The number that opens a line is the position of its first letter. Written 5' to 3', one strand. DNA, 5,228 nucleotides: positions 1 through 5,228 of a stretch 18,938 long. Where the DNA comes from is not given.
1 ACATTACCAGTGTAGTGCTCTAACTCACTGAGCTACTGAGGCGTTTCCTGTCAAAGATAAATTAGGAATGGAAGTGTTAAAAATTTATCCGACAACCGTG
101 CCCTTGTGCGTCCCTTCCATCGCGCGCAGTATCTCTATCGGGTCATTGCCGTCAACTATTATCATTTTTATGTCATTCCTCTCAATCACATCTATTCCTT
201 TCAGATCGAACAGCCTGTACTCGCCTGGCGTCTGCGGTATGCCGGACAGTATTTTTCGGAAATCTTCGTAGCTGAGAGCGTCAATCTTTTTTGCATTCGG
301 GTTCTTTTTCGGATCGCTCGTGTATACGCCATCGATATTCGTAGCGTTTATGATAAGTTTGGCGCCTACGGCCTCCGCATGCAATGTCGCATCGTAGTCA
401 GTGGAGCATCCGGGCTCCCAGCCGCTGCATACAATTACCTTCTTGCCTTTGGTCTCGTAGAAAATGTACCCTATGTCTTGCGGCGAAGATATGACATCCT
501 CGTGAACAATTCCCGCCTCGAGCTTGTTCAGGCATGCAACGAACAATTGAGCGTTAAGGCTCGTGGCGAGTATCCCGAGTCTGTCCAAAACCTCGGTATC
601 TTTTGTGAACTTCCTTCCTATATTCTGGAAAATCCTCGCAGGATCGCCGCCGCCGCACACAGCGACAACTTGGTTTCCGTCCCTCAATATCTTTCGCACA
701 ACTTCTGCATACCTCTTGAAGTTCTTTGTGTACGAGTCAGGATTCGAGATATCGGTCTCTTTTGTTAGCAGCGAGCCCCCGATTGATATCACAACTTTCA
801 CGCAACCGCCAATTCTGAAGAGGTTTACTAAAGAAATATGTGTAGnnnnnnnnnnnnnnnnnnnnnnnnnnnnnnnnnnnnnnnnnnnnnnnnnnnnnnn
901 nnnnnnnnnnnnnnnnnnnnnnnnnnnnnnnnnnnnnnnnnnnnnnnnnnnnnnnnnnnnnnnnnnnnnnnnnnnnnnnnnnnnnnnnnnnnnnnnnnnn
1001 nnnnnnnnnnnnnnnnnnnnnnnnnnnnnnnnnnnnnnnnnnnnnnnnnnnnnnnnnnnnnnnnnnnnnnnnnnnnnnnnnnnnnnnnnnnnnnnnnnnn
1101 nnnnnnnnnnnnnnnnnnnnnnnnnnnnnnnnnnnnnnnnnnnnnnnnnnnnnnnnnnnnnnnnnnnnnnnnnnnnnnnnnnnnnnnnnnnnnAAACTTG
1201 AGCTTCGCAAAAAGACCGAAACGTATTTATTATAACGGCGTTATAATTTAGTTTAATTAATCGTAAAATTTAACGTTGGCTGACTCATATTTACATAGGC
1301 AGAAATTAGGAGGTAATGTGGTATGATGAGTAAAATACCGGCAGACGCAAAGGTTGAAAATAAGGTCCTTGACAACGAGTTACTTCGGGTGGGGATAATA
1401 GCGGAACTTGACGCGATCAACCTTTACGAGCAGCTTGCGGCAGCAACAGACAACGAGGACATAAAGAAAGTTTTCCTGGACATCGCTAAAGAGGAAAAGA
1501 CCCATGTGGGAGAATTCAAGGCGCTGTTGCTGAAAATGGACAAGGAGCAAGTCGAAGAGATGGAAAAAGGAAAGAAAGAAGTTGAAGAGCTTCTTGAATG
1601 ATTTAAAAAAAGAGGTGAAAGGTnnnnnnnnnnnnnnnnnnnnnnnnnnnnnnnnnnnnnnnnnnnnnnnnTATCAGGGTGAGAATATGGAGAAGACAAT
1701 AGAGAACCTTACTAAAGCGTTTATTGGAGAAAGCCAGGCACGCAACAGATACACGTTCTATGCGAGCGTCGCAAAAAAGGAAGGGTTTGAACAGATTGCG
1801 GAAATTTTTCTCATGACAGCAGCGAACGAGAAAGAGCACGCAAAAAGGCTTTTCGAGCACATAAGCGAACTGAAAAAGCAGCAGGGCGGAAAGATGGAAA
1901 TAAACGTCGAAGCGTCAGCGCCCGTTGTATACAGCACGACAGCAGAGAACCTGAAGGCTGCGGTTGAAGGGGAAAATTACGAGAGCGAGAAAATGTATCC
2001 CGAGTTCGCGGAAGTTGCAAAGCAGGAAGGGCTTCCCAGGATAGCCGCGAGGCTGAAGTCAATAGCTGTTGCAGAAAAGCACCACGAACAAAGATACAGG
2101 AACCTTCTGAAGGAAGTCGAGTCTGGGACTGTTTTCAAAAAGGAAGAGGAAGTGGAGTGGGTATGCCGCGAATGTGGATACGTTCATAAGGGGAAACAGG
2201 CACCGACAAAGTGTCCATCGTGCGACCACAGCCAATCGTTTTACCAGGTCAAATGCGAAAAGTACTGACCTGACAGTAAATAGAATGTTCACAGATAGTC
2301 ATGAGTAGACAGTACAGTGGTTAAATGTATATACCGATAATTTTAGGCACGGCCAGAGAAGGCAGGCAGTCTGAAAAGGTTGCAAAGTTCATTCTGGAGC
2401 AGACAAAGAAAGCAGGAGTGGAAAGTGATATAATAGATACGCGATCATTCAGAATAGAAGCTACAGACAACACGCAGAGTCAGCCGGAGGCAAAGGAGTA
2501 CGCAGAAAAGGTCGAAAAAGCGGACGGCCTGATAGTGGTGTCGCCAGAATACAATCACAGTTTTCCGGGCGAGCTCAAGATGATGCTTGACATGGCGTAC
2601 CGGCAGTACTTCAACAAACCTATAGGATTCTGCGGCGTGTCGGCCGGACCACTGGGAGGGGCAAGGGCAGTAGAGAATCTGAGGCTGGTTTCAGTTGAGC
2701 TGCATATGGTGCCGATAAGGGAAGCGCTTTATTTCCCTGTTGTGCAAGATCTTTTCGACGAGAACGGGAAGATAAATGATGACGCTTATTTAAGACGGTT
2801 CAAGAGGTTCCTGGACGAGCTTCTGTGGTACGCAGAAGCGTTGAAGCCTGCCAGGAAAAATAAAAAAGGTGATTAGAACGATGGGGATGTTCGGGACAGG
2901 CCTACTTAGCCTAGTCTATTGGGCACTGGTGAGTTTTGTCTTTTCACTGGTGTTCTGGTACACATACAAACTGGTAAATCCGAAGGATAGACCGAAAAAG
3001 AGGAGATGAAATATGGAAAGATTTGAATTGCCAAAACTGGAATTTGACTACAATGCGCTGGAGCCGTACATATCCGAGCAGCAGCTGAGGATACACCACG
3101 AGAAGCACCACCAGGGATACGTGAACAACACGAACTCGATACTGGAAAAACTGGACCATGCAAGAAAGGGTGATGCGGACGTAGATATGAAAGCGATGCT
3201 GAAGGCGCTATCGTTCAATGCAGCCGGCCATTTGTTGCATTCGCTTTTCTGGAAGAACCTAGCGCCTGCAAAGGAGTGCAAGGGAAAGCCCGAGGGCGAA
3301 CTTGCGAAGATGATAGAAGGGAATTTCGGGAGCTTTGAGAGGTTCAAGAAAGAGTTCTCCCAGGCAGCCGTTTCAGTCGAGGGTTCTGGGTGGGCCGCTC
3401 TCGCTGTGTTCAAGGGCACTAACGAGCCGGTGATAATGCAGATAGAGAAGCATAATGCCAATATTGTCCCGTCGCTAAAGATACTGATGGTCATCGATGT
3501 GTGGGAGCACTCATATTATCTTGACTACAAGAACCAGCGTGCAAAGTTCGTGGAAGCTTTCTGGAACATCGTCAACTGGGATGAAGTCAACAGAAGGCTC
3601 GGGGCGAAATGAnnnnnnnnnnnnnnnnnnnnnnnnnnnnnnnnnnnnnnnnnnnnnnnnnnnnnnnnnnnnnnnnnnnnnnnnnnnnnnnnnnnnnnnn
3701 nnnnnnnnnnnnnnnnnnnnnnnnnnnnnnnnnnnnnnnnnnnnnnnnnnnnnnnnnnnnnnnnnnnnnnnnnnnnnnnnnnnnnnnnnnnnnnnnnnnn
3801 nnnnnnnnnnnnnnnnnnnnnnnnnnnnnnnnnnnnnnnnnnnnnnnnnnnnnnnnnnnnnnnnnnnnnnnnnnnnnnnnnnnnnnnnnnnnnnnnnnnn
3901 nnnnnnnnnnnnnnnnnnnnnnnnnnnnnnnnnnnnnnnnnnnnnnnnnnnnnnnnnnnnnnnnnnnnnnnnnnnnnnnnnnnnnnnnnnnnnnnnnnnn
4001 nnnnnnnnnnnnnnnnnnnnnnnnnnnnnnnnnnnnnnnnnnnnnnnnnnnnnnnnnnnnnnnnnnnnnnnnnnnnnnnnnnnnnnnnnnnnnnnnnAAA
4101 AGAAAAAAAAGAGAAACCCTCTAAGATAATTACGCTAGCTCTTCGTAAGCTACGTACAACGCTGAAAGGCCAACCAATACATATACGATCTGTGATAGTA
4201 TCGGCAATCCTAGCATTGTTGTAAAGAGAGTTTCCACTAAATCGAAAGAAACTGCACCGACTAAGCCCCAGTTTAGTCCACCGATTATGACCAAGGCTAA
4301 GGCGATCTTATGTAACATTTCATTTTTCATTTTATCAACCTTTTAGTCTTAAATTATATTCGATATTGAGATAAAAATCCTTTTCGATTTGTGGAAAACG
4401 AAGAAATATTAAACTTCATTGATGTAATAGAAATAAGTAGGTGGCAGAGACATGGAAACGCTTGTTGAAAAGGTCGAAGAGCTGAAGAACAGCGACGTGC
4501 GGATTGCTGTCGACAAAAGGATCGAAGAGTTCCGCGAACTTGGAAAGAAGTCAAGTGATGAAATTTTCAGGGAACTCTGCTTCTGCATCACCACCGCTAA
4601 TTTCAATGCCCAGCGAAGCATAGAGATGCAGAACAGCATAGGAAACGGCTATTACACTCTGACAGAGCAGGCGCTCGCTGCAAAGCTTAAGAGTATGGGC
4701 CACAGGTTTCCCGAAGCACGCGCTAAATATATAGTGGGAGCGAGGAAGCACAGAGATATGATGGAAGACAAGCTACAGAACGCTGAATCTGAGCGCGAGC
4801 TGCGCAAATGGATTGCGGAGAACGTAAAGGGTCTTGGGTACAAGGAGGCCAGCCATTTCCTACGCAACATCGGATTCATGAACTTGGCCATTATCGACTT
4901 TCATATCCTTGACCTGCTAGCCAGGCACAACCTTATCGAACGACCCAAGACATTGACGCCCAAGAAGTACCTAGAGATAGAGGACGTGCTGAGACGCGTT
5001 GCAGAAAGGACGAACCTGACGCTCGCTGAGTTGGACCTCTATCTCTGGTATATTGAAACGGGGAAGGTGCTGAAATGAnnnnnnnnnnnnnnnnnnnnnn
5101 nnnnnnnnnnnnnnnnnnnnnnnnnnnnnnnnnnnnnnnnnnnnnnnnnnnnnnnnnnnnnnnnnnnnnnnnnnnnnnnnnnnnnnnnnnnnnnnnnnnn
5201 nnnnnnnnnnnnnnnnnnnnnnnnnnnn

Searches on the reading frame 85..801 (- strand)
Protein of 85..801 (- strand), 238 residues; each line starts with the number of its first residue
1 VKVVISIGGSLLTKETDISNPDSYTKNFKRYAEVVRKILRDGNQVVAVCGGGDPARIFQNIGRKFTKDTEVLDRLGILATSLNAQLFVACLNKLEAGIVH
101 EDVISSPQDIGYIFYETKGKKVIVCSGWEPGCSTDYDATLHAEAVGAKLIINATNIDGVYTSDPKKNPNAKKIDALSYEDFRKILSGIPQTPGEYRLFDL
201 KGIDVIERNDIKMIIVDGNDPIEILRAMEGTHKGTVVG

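Call 26: search_protein_families(library=pfam, proteins=[window:85-801:-], max_evalue=0.001)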
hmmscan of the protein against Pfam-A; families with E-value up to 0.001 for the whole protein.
window:85-801:- (238 aa): 1 family
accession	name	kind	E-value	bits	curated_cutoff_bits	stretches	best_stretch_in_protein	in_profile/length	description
PF00696.33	AA_kinase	-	7.3e-33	114.7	24.9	1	1-217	1-234/234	Amino acid kinase family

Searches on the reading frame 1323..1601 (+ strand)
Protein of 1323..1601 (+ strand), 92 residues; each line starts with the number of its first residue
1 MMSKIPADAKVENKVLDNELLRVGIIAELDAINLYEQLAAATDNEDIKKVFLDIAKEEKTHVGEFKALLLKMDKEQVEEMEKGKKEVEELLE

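Call 26: search_protein_families(library=pfam, proteins=[window:1323-1601:+], max_evalue=0.001)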
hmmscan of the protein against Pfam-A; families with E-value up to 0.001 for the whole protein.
window:1323-1601:+ (92 aa): 4 families
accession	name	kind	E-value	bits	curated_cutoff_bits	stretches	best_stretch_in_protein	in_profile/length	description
PF02915.23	Rubrerythrin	-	1.8e-10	41.8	22.8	1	19-88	1-73/137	Rubrerythrin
PF22277.2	EncFtn-like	-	1.4e-06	28.4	27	1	10-63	8-61/85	EncFtn-like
PF09537.16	DUF2383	-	7.1e-06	26.6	30.8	1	27-78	12-63/111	Domain of unknown function (DUF2383)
PF03232.19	COQ7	-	0.00015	21.9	23.5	1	19-71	5-58/169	Ubiquinone biosynthesis protein COQ7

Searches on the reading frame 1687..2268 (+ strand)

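Call 26: search_protein_families(library=pfam, proteins=[window:1687-2268:+], max_evalue=0.001)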
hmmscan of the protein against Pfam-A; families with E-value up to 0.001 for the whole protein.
window:1687-2268:+ (193 aa): 4 families
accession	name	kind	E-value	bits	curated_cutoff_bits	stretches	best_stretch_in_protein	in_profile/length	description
PF02915.23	Rubrerythrin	-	1.3e-35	123.2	22.8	1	6-141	1-137/137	Rubrerythrin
PF21349.2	RUBY_RBDX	-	8.3e-12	44.8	26.5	1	158-186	1-29/30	Rubrerythrin, rubredoxin-like domain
PF00210.30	Ferritin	-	6.8e-11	42.7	24.5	1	6-145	2-140/142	Ferritin-like domain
PF23458.2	DUF7130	-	9.8e-07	29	35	1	135-183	32-80/89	Domain of unknown function (DUF7130)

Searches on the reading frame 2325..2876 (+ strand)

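Call 26: search_protein_families(library=pfam, proteins=[window:2325-2876:+], max_evalue=0.001)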
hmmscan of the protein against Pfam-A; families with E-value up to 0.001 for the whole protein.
window:2325-2876:+ (183 aa): 2 families
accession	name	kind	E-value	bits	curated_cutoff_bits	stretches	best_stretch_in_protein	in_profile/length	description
PF03358.20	FMN_red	-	3.1e-33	114.9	24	1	1-137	1-147/152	NADPH-dependent FMN reductase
PF02525.22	Flavodoxin_2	-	5.1e-08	33.3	27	1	4-96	4-108/198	Flavodoxin-like fold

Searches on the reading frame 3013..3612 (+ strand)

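Call 26: search_protein_families(library=pfam, proteins=[window:3013-3612:+], max_evalue=0.001)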
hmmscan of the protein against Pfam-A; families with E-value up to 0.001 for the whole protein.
window:3013-3612:+ (199 aa): 2 families
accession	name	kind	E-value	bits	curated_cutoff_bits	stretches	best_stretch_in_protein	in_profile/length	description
PF02777.23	Sod_Fe_C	-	8e-36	122.6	20.9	1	93-195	1-102/102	Iron/manganese superoxide dismutases, C-terminal domain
PF00081.27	Sod_Fe_N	-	3.2e-31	108.1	27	1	3-84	1-82/82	Iron/manganese superoxide dismutases, alpha-hairpin domain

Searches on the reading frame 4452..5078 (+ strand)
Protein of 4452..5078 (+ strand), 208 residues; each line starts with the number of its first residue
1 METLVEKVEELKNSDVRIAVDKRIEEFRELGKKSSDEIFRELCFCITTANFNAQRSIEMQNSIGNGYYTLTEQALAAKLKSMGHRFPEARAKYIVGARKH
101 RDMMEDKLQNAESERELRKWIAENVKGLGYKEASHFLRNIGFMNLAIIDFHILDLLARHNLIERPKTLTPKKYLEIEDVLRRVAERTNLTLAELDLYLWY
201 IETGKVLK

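Call 26: search_protein_families(library=pfam, proteins=[window:4452-5078:+], max_evalue=0.001)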
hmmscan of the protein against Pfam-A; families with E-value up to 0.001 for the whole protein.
window:4452-5078:+ (208 aa): 1 family
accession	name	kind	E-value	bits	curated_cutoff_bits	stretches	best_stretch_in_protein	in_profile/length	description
PF22175.2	Ogg-HhH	-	1.1e-61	207.8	27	1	20-188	1-172/173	8-oxoguanine DNA glycosylase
